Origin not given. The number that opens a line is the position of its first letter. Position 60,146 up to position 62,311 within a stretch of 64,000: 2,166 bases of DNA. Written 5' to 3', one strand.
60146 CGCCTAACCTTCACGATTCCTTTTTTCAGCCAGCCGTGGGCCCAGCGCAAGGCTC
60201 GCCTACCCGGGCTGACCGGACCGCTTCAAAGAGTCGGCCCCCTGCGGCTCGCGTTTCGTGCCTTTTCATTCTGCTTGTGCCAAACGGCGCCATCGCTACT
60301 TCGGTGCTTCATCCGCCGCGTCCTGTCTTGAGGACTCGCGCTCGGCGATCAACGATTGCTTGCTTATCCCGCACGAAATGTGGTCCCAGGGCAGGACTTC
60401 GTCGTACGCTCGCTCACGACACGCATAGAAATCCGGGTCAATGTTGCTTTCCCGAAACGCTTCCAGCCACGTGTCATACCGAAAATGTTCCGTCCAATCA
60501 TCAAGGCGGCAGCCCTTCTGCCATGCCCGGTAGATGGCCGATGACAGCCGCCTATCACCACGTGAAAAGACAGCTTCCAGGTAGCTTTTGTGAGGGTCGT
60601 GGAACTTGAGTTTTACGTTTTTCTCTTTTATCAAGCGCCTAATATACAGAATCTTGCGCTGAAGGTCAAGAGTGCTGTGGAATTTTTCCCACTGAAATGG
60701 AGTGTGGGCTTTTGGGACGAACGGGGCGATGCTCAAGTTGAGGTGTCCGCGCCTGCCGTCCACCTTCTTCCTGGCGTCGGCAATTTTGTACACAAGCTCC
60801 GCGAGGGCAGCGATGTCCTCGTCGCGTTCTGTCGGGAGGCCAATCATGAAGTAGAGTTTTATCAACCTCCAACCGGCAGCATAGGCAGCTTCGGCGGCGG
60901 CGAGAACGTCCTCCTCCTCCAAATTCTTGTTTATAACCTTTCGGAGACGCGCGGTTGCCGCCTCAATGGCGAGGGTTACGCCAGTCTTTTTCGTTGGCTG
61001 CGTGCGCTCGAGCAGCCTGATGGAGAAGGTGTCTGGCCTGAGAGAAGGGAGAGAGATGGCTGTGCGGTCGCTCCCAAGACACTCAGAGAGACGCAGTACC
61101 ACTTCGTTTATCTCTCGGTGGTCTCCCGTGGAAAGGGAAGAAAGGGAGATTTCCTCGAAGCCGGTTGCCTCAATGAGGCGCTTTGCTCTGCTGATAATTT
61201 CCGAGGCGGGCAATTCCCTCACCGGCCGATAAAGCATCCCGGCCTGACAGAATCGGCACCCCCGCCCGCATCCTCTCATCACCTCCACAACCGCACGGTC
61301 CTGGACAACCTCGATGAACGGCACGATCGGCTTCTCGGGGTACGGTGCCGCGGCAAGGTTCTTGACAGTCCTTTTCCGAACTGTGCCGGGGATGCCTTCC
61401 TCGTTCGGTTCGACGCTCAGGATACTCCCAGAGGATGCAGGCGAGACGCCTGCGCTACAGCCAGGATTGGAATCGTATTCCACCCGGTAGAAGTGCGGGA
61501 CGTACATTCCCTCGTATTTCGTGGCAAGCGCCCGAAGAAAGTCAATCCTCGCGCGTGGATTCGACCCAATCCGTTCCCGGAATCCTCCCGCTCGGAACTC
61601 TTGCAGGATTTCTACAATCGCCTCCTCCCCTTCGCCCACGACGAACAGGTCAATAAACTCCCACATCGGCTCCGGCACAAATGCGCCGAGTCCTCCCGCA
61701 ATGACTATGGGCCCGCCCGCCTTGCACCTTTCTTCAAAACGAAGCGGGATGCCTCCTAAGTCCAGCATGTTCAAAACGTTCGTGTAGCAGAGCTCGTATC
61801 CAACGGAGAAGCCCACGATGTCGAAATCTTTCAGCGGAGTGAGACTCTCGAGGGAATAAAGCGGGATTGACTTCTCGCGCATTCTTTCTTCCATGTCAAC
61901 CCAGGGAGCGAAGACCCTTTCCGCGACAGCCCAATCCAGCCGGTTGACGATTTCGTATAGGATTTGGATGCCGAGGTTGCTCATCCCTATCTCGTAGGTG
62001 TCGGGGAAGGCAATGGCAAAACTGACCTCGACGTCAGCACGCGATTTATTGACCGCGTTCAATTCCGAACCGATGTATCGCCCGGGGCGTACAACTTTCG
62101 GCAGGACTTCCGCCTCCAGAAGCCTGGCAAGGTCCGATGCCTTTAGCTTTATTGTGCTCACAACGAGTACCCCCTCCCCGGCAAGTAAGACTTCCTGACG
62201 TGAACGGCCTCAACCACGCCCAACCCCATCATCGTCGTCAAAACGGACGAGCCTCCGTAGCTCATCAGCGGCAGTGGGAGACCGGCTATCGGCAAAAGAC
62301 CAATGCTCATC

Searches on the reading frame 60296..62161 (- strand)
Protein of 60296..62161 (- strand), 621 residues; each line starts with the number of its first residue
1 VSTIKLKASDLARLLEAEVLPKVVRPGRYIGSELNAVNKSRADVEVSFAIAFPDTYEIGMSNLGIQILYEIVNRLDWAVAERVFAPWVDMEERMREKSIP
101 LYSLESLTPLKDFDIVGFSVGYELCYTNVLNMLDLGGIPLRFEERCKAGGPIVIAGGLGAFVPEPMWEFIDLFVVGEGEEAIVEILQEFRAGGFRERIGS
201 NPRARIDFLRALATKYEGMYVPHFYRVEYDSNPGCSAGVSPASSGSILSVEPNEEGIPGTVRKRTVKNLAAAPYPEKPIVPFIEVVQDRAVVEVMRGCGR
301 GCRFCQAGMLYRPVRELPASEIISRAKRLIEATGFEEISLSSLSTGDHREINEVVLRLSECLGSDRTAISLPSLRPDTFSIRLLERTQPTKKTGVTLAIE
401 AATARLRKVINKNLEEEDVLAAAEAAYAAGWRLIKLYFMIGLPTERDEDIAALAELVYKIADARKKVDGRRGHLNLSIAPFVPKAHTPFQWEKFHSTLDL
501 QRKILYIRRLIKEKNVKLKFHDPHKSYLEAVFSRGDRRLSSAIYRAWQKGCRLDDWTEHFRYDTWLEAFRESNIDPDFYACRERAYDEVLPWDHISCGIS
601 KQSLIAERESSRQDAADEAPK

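Call 58: search_protein_families(library=pfam, proteins=[window:60296-62161:-], max_evalue=0.01)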
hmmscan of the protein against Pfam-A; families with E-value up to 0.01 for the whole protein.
window:60296-62161:- (621 aa): 3 families
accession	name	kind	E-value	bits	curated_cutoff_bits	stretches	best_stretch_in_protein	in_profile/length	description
PF19864.5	Radical_SAM_N2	-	2.7e-53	179.9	29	1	64-222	1-151/151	Radical SAM proteins, N-terminal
PF04055.27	Radical_SAM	-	1e-21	78.3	29.5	1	292-457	1-166/166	Radical SAM superfamily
PF02310.24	B12-binding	-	0.0038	17.5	32.1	0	112-185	51-120/121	B12 binding domain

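Call 67: find_homologous_proteins(query=window:60296-62161:-, max_evalue=1e-60)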
Query window:60296-62161:- (621 aa): 8000 proteins with E <= 1e-60 among 8000 candidates; the best 120 are listed.
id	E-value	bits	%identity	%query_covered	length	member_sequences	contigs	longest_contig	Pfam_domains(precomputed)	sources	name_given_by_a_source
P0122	0.0e+0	1341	96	100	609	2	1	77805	PF04055.28,PF19864.6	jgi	jgi:radical SAM family uncharacterized protein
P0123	0.0e+0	1161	82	100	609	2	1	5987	PF04055.28,PF19864.6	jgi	-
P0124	0.0e+0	1036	71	100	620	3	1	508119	PF04055.28,PF19864.6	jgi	-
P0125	0.0e+0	1013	71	98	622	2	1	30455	PF04055.28,PF19864.6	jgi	jgi:radical SAM family uncharacterized protein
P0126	2.8e-295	998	71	99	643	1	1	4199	PF04055.28,PF19864.6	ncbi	-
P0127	3.7e-295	998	71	98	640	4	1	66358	PF04055.28,PF19864.6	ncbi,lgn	-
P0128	8.0e-295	997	71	95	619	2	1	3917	PF04055.28,PF19864.6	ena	-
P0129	1.3e-289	980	67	99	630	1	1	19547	PF04055.28,PF19864.6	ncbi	-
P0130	3.8e-288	975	68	97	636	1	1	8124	PF04055.28,PF19864.6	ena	-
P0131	4.3e-285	965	70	95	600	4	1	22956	PF04055.28,PF19864.6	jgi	-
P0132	3.0e-284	962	70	95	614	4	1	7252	PF04055.28,PF19864.6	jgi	jgi:radical SAM family uncharacterized protein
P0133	9.9e-281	950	70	95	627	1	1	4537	PF04055.28,PF19864.6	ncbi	-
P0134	1.2e-279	947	68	97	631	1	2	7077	PF04055.28,PF19864.6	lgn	-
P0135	1.3e-279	947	68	98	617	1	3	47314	PF04055.28,PF19864.6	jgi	jgi:radical SAM family uncharacterized protein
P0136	2.0e-276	936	66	100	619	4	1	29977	PF04055.28,PF19864.6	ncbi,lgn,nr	ncbi:MAG: TIGR03960 family B12-binding radical SAM protein [bacterium]|nr:TIGR03960 family B12-bindi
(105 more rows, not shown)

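Call 69: find_encoding_contigs(protein=P0122, flank=10000, max_places=2)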
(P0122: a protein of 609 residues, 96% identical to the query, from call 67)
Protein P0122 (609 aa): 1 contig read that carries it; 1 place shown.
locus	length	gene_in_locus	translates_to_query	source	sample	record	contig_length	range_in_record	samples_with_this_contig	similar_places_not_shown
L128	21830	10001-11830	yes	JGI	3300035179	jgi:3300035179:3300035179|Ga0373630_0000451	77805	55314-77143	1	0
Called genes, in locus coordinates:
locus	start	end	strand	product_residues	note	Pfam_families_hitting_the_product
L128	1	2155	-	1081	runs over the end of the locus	PF00989:PAS (weak), PF08448:PAS_4, PF13426:PAS_9 (weak), PF01590:GAF (weak), PF13492:GAF_3 (weak), PF00512:HisKA (weak), PF02518:HATPase_c, PF00072:Response_reg, +2 more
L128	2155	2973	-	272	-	PF03705:CheR_N, PF01739:CheR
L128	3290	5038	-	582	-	PF03648:Glyco_hydro_67N, PF16126:DUF4838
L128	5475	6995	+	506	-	PF00209:SNF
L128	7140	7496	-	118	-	-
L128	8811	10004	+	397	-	PF01098:FTSW_RODA_SPOVE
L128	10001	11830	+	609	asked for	PF19864:Radical_SAM_N2, PF04055:Radical_SAM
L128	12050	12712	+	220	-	PF10105:DUF2344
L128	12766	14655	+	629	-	PF13191:AAA_16, PF13245:AAA_19 (faint), PF13401:AAA_22, PF09848:SLFN-g3_helicase (weak), PF13238:AAA_18 (weak), PF01471:PG_binding_1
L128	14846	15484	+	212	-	-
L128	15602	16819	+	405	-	PF00989:PAS, PF13188:PAS_8 (weak), PF13596:PAS_10 (weak), PF08448:PAS_4, PF13426:PAS_9, PF08447:PAS_3 (faint), PF00512:HisKA, PF02518:HATPase_c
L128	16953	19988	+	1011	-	-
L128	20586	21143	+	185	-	-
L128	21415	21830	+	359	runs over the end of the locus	?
